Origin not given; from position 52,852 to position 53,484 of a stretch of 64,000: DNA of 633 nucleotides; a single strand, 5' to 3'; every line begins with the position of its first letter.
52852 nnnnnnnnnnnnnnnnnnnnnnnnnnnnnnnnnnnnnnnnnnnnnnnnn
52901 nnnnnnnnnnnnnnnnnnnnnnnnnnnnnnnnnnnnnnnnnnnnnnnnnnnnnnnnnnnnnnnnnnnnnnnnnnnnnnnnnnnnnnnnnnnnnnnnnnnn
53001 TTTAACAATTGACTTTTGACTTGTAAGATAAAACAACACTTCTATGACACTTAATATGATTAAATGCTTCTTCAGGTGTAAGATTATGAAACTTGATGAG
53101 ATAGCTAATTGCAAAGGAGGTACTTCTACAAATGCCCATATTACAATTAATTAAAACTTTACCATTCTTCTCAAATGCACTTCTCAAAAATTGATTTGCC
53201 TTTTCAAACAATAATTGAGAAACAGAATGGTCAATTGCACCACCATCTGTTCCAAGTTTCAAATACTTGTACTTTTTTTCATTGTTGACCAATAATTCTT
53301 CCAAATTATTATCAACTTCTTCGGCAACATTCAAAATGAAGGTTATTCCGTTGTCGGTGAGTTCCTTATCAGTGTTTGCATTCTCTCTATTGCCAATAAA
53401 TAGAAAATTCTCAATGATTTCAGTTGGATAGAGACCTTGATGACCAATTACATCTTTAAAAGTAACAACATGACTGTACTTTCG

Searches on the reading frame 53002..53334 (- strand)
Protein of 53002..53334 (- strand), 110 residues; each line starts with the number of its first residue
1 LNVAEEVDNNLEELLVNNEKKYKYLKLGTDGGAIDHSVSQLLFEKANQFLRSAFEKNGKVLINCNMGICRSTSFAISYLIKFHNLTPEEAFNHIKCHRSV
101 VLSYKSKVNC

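Call 79: search_protein_families(library=pfam, proteins=[window:53002-53334:-], max_evalue=0.0001)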
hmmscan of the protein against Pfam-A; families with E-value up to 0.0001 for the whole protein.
window:53002-53334:- (110 aa): 1 family
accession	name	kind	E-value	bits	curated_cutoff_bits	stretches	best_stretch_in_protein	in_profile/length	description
PF00782.25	DSPc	-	1.3e-16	61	33.5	1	1-102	23-118/133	Dual specificity phosphatase, catalytic domain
